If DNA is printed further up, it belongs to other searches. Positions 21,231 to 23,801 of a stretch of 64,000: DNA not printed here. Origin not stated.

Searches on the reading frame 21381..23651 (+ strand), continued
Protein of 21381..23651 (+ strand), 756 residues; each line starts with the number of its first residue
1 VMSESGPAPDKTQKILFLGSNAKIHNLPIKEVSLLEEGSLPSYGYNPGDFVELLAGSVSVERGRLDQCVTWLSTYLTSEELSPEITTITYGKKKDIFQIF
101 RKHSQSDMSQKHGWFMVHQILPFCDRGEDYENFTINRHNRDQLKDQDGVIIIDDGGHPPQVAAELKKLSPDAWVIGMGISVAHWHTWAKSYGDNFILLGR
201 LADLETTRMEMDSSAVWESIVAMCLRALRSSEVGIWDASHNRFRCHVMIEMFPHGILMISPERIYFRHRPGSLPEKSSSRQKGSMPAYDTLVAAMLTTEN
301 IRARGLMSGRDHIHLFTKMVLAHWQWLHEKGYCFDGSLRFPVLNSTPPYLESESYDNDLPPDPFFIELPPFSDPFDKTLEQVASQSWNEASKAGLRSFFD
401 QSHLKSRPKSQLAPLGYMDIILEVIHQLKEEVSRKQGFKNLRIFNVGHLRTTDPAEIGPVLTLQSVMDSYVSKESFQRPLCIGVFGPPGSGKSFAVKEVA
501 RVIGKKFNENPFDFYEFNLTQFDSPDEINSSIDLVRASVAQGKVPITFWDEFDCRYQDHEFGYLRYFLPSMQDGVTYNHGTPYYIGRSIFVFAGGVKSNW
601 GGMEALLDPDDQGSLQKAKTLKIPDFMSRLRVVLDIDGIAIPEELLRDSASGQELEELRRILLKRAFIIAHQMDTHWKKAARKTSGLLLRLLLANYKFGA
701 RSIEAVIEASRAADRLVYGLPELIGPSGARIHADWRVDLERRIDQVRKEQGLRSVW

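Call 37: predict_structure(alignment_id=A1)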
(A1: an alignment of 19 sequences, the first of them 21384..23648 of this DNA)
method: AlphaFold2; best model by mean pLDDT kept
length: 755 residues; sequences in the alignment: 19
mean_pLDDT: 57.9   pTM: 0.56
mean pLDDT of the five models: 57.9, 57.3, 56.2, 55.1, 51.5
residues with pLDDT >= 90: 80; 70-90: 186; 50-70: 143; < 50: 346
segments of 3 or more residues with pLDDT < 50: 1-8, 30-54, 127-130, 204-213, 274-285, 344-347, 350-355, 404-477, 485-492, 518-531, 544-606, 614-639, 667-739, 752-755
pLDDT, mean of each block of 10 residues (from residue 1): 44 91 70 28 32 51 83 81 89 76 59 69 53 84 94 82 94 86 90 90 48 64 86 88 91 84 85 46 59 90 86 86 77 73 51 50 85 86 66 75 44 40 38 31 33 40 42 43 47 51 54 55 45 52 46 36 29 25 27 30 48 46 35 43 53 60 52 38 43 42 33 24 24 39 53 39
secondary structure, 60 per line:
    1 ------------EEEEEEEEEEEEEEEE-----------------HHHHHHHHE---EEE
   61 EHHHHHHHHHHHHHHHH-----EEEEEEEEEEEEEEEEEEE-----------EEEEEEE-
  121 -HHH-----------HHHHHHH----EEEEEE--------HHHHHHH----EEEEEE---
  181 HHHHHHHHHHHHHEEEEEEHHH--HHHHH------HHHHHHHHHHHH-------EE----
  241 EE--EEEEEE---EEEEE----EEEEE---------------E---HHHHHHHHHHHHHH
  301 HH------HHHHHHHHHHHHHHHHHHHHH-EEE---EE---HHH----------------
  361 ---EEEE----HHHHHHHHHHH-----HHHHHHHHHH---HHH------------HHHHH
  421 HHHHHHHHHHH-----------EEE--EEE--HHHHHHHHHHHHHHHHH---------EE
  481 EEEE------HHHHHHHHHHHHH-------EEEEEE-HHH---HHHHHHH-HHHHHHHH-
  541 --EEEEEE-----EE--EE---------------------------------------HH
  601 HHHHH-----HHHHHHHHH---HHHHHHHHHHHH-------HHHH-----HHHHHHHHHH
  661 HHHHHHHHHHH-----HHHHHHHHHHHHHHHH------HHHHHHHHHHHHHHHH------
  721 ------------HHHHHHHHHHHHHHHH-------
elements in order (helices of 4 or more, strands of 3 or more residues): E13-28 H46-53 E58-61 H62-77 E83-101 E113-119 H136-142 E147-152 H161-167 E172-177 H181-193 E194-199 H205-209 H216-227 E245-250 E254-258 E263-267 H287-302 H309-329 E331-333 E364-367 H372-382 H388-397 H416-431 E443-445 E448-450 H453-469 E479-484 H491-503 E511-516 H524-530 H532-539 E543-548 H599-605 H611-619 H623-634 H642-645 H651-671 H677-692 H699-714 H733-748
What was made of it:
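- On AAA+ ATPase: This region is poorly modelled (call 37).
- Tried and rejected: The AlphaFold model is poor for the AAA+ half (pLDDT below 50), because all available homologues are at least 61% identical (call 37).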

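Call 38: find_encoding_contigs(protein=P0137, flank=6000, max_places=2)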
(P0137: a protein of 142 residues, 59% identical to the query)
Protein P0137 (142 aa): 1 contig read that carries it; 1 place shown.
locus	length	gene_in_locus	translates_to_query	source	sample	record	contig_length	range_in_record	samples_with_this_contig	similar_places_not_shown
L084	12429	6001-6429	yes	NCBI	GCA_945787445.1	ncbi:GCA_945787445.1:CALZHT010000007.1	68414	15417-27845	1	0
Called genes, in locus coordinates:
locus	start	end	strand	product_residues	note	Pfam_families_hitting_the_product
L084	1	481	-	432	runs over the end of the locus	-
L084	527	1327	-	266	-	PF07044:DUF1329 (faint), PF17131:TP_0789-like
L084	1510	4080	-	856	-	PF03176:MMPL, PF02460:Patched, PF12349:Sterol-sensing, PF03176:MMPL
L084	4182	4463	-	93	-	PF01022:HTH_5, PF12840:HTH_20 (weak), PF13601:HTH_34 (weak)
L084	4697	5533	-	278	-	PF01887:SAM_HAT_N, PF20257:SAM_HAT_C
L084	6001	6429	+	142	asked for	PF01475:FUR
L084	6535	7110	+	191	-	PF00210:Ferritin (weak), PF02915:Rubrerythrin, PF23458:DUF7130 (faint), PF21349:RUBY_RBDX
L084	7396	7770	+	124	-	PF06397:Desulfoferrod_N, PF01880:Desulfoferrodox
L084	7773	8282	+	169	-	PF00210:Ferritin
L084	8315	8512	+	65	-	-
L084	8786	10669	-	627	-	PF10150:RNase_E_G, PF20833:RNase_E_G_Thio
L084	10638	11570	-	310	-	PF04055:Radical_SAM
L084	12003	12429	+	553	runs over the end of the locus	PF00920:ILVD_EDD_N, PF24877:ILV_EDD_C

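Call 39: find_encoding_contigs(protein=P0224, flank=6000, max_places=2)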
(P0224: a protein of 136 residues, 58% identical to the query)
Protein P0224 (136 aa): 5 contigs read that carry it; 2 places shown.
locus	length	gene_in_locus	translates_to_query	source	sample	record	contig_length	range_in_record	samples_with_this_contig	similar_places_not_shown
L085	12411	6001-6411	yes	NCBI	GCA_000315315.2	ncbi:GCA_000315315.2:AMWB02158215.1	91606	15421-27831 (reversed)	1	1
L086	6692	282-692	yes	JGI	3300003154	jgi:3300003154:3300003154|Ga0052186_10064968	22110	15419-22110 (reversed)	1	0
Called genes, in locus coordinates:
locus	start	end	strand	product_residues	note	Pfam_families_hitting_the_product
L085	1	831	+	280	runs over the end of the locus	PF08668:HDOD, PF01966:HD (weak)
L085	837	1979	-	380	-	PF04055:Radical_SAM, PF06969:HemN_C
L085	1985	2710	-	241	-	PF20582:UPF0758_N, PF04002:RadC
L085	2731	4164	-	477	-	PF02934:GatB_N, PF02637:GatB_Yqey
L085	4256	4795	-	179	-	-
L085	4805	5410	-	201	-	PF04381:RdgC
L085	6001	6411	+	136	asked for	PF01475:FUR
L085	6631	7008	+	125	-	PF06397:Desulfoferrod_N, PF01880:Desulfoferrodox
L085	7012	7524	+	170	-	PF00210:Ferritin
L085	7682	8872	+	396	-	PF00753:Lactamase_B (weak), PF19583:ODP, PF00258:Flavodoxin_1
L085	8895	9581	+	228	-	-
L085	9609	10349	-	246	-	PF00037:Fer4 (faint), PF12837:Fer4_6, PF12838:Fer4_7 (faint), PF13237:Fer4_10, PF14697:Fer4_21 (weak), PF27217:AF_0155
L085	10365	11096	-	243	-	PF01966:HD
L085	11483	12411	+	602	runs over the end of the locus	PF20966:MASE6, PF00512:HisKA, PF02518:HATPase_c, PF00072:Response_reg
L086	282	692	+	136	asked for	PF01475:FUR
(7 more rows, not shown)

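Call 41: find_encoding_contigs(protein=P0021, flank=3000, max_places=4)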
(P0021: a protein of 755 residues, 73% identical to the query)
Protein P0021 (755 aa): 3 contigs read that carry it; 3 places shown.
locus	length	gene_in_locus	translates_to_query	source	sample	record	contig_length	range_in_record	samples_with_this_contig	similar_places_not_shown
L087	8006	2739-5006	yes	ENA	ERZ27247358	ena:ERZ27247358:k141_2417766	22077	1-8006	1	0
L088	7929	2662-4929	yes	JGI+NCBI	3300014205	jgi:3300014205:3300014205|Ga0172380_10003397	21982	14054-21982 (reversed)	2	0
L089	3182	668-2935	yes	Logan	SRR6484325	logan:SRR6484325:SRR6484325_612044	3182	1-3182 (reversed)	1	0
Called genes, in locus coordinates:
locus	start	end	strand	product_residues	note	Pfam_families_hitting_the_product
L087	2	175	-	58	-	?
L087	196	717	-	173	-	PF02915:Rubrerythrin, PF21349:RUBY_RBDX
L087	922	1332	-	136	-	PF00892:EamA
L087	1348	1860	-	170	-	-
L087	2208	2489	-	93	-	PF01713:Smr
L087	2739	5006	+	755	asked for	PF20030:bpMoxR (weak)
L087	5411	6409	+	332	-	PF00589:Phage_integrase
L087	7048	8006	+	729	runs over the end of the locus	PF13646:HEAT_2 (faint), PF02985:HEAT (faint)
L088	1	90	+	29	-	?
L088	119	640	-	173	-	PF02915:Rubrerythrin, PF21349:RUBY_RBDX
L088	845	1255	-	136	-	PF00892:EamA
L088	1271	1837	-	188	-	-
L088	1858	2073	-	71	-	-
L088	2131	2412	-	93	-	PF01713:Smr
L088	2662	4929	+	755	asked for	PF20030:bpMoxR (weak)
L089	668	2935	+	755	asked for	PF20030:bpMoxR (weak)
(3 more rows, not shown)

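Call 42: find_encoding_contigs(protein=P0008, flank=3000, max_places=4)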
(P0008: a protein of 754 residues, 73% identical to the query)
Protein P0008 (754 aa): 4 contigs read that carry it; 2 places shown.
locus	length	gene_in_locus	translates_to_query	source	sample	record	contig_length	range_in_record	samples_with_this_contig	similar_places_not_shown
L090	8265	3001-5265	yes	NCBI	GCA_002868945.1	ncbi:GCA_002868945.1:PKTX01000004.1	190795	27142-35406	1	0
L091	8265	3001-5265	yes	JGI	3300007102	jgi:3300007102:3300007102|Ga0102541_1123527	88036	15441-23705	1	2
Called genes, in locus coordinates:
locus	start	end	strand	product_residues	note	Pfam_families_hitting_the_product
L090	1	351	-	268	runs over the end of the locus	PF12974:Phosphonate-bd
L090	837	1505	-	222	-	-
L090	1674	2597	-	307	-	PF21088:MS_channel_1st, PF00924:MS_channel_2nd, PF21082:MS_channel_3rd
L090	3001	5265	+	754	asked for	-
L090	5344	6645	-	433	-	PF13428:TPR_14 (faint), PF13432:TPR_16 (faint)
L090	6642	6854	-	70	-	-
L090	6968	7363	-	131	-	-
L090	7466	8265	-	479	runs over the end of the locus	-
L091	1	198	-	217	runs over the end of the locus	PF12974:Phosphonate-bd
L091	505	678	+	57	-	-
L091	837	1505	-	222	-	-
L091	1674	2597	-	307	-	PF21088:MS_channel_1st, PF00924:MS_channel_2nd, PF21082:MS_channel_3rd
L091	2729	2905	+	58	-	-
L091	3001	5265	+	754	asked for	-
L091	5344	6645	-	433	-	PF13428:TPR_14 (faint), PF13432:TPR_16 (faint)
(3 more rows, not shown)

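Call 47: fold_search(model_id=the predicted structure, library=pdb)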
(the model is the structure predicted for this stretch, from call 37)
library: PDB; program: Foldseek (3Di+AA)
matches with E <= 10: 1155; with E <= 0.001: 92
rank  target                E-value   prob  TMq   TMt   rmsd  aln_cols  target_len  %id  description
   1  3q1y                  3.4e-09  1.00  0.26  0.54   6.8       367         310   11  Allosteric regulation by Lysine residue: A novel anion-hole formation in the ribokinase family (released 2011-01-19)
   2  3jul                  3.4e-09  1.00  0.24  0.51   7.1       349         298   11  Crystal structure of Listeria innocua D-Tagatose-6-Phosphate Kinase bound with substrate (released 2009-10-06)
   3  3hic                  5.9e-09  1.00  0.25  0.51   7.1       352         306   11  THE CRYSTAL STRUCTURE OF PHOSPHOFRUCTOKINASE(Lin2199)FROM Listeria innocua (released 2009-07-07)
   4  2nwh                  1.4e-08  1.00  0.21  0.44   9.3       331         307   12  Carbohydrate kinase from Agrobacterium tumefaciens (released 2006-12-12)
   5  3ie7                  2.7e-08  1.00  0.21  0.43  10.3       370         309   12  The crystal structure of phosphofructokinase (lin2199) from Listeria innocua in complex with ATP at 1.6A (released 2009-08-04)
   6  3kzh_B                5.6e-08  1.00  0.23  0.47   7.9       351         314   11  Crystal structure of a putative sugar kinase from Clostridium perfringens (released 2009-12-22)
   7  3kzh_A                1.8e-07  1.00  0.23  0.48   7.5       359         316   11  Crystal structure of a putative sugar kinase from Clostridium perfringens (released 2009-12-22)
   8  3n1c_A                3.8e-07  1.00  0.23  0.48   7.5       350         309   10  Crystal structure of the phosphofructokinase-2 from Escherichia coli in complex with fructose-6-phosphate (released 2010-12-08)
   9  3uqe_B                4.3e-07  1.00  0.21  0.43  10.9       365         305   10  Crystal structure of the Phosphofructokinase-2 mutant Y23D from Escherichia coli (released 2012-11-21)
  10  3n1c_B                7.1e-07  1.00  0.23  0.49   7.8       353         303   12  Crystal structure of the phosphofructokinase-2 from Escherichia coli in complex with fructose-6-phosphate (released 2010-12-08)
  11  6cw5                  1.6e-06  1.00  0.24  0.50   8.0       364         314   10  Crystal structure of Ribokinase from Cryptococcus neoformans var. grubii serotype A (released 2018-04-18)
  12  3uqd_C                1.7e-06  1.00  0.24  0.51   7.6       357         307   11  Crystal structure of the Phosphofructokinase-2 from Escherichia coli in complex with substrates and products (released 2012-11-28)
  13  6xk2_D                1.9e-06  1.00  0.24  0.49   8.3       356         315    9  Crystal structure of Ribokinase from Cryptococcus neoformans var. grubii serotype A in complex with ADP (released 2020-07-15)
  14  6xk2_A                2.9e-06  1.00  0.24  0.49   8.1       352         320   11  Crystal structure of Ribokinase from Cryptococcus neoformans var. grubii serotype A in complex with ADP (released 2020-07-15)
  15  6ilr_A                3.1e-06  1.00  0.26  0.54   6.8       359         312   10  Structure of Arabidopsis thaliana Ribokinase in unligand form (released 2019-03-13)
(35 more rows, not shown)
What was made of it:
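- On Ribokinase/PfkB carbohydrate kinase family: The fold is similar: Foldseek top hits are PfkB kinases at E about 3e-9, target TM about 0.5 and 10-12% identity (call 47).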

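Call 48: find_encoding_contigs(protein=P0190, flank=6000, max_places=1)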
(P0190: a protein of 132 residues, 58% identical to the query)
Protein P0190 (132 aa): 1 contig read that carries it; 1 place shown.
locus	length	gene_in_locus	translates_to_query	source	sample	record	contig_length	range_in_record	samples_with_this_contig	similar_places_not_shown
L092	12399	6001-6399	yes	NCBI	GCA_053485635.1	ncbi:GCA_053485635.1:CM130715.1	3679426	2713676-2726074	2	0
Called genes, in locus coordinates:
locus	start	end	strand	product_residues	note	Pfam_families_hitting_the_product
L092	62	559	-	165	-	-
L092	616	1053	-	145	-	PF00717:Peptidase_S24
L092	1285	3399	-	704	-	PF00009:GTP_EFTU, PF22042:EF-G_D2, PF03144:GTP_EFTU_D2 (weak), PF14492:EFG_III, PF03764:EFG_IV, PF00679:EFG_C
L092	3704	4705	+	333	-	PF08240:ADH_N, PF00107:ADH_zinc_N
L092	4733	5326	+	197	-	-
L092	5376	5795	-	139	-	-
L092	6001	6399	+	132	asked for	PF01475:FUR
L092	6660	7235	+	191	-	PF00210:Ferritin, PF02915:Rubrerythrin, PF23458:DUF7130 (weak), PF21349:RUBY_RBDX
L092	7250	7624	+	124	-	PF06397:Desulfoferrod_N, PF01880:Desulfoferrodox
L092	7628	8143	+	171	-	PF00210:Ferritin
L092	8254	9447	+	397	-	PF00753:Lactamase_B, PF19583:ODP, PF00258:Flavodoxin_1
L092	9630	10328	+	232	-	PF13646:HEAT_2 (faint)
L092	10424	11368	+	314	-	PF08668:HDOD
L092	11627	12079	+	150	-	PF02082:Rrf2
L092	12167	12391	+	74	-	PF14899:DUF4492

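Call 62: find_encoding_contigs(protein=P0134, flank=4000, max_places=1)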
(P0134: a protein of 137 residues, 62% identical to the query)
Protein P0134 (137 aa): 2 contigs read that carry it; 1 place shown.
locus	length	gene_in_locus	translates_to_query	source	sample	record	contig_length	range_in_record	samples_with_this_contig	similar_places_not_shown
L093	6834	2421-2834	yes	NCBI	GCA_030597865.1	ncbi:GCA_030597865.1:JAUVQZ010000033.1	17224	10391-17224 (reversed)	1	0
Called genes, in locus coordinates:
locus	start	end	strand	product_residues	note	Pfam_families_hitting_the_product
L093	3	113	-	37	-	?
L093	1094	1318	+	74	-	-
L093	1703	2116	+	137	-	-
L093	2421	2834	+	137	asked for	PF01475:FUR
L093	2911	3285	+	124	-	PF06397:Desulfoferrod_N, PF01880:Desulfoferrodox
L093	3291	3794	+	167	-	PF00210:Ferritin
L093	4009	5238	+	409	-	PF00753:Lactamase_B (weak), PF19583:ODP, PF00258:Flavodoxin_1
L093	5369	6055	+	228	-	-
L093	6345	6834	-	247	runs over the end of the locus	PF00037:Fer4 (faint), PF12837:Fer4_6 (weak), PF13237:Fer4_10 (weak), PF14697:Fer4_21 (weak), PF12838:Fer4_7 (faint), PF27217:AF_0155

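Call 63: find_encoding_contigs(protein=P0140, flank=4000, max_places=1)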
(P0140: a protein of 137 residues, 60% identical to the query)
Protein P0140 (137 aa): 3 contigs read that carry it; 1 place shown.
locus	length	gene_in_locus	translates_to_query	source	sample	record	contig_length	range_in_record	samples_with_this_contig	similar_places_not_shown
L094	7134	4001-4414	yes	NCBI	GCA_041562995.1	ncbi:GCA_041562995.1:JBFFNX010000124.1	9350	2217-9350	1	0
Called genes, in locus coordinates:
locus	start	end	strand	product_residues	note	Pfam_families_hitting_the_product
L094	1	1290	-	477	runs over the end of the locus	PF02934:GatB_N, PF02637:GatB_Yqey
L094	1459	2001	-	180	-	-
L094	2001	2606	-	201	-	PF04381:RdgC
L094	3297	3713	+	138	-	-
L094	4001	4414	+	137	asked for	PF01475:FUR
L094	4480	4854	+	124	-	PF06397:Desulfoferrod_N, PF01880:Desulfoferrodox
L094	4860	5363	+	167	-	PF00210:Ferritin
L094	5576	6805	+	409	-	PF00753:Lactamase_B, PF19583:ODP, PF00258:Flavodoxin_1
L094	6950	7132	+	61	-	?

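Call 64: find_encoding_contigs(protein=P0132, flank=4000, max_places=1)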
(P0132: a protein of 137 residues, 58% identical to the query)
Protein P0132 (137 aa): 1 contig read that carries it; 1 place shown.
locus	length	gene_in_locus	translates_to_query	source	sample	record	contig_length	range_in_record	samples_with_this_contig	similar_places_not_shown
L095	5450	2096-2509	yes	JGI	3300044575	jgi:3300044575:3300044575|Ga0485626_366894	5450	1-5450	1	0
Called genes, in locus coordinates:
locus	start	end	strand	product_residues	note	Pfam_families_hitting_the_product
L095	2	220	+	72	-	?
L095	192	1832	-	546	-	PF00015:MCPsignal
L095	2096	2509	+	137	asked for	PF01475:FUR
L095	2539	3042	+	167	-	PF00210:Ferritin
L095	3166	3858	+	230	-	-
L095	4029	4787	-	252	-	PF12837:Fer4_6 (weak), PF13237:Fer4_10, PF00037:Fer4 (faint), PF14697:Fer4_21 (weak), PF27217:AF_0155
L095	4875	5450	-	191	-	?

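Call 66: search_solved_structures(query=A1, max_evalue=0.01)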
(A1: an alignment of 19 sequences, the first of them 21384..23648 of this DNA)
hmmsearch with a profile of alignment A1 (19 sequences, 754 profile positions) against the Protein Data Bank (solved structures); distinct sequences matched with E-value up to 0.01: 0.
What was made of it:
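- Tried and rejected: A PDB sequence-profile search with alignment A1 found nothing (call 66).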

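Call 82: find_related_loci(query=A3, collection=metagenome_contigs, flank=3500)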
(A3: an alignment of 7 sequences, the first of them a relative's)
Query A3 (127 aa) in metagenome_contigs; peptide patterns used: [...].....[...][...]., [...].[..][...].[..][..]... (x = any residue, [..] = any of these).
600 stretches matched a pattern (row limit reached: there are more); 593 encode a relative of the query (tblastn E <= 1e-3); the best 80 are kept; 80 distinct loci.
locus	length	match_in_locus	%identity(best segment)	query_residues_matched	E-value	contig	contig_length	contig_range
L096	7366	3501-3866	58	6-127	6e-47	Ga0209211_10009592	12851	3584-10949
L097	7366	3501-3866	59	6-127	7e-47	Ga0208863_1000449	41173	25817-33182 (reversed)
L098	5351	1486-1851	58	6-127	3e-46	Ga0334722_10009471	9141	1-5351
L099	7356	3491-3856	57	6-127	4e-46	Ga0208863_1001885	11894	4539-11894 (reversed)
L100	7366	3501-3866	55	6-127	5e-45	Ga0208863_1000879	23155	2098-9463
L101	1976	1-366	53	6-127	4e-45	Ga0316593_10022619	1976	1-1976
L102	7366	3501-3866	52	6-127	2e-43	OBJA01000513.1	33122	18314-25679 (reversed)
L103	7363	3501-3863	52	6-126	2e-42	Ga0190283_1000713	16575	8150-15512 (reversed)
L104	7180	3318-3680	50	6-126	7e-42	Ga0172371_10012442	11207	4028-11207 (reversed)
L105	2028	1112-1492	51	1-127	9e-42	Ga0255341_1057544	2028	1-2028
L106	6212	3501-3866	52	6-127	3e-41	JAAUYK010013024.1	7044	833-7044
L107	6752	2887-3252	52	6-127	6e-41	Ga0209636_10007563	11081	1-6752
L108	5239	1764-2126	50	6-126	6e-40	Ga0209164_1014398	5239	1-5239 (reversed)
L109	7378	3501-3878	48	1-126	2e-39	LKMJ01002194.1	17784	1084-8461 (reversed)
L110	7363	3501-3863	47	6-126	3e-39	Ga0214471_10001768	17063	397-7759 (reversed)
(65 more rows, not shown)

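Call 96: search_protein_representatives(protein=window:21384-23648:+)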
Query: 755 residues. Proteins with E-value up to 0.001 (for the whole library): 2466; up to 1e-10: 2081; up to 1e-30: 583. The best 150 are listed.
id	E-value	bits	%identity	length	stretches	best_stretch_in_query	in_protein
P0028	0.0e+00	1240.2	72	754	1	9-755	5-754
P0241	1.7e-143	496.1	81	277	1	479-755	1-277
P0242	2.7e-86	306.9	77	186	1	570-755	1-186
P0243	1.7e-64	234.9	67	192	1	391-556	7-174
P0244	9.6e-51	189.4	55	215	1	13-170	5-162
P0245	1.3e-49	185.7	79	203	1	570-684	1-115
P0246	2.5e-48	181.4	54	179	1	8-170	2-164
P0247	2.7e-48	181.3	54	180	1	115-267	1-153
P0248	6.6e-45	170.1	39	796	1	446-713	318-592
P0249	2.2e-44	168.4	40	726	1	446-732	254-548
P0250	5.5e-43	163.8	41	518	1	441-732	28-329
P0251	6.0e-43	163.7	38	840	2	445-736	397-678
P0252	9.9e-43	162.9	38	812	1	440-717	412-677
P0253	1.2e-41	159.3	39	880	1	431-733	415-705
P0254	6.1e-41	157.0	35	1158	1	423-721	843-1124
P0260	9.8e-41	156.3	34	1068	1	430-731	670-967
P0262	3.1e-40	154.7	29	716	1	196-733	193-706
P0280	1.2e-38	149.4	31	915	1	198-724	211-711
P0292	4.8e-38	147.4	42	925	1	444-712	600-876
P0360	3.8e-36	141.2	30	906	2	149-735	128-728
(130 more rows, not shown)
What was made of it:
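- Closest known: Large family of multidomain AAA+ ATPases sharing the C-terminal module. Same: Residues about 430-735 are 35-42% identical to the ATPase module of more than 2,000 cluster representatives (call 96).
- Closest known: Large family of multidomain AAA+ ATPases sharing the C-terminal module. Different: The full-length Desulfobulbales protein forms a single 50%-identity cluster (call 96).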
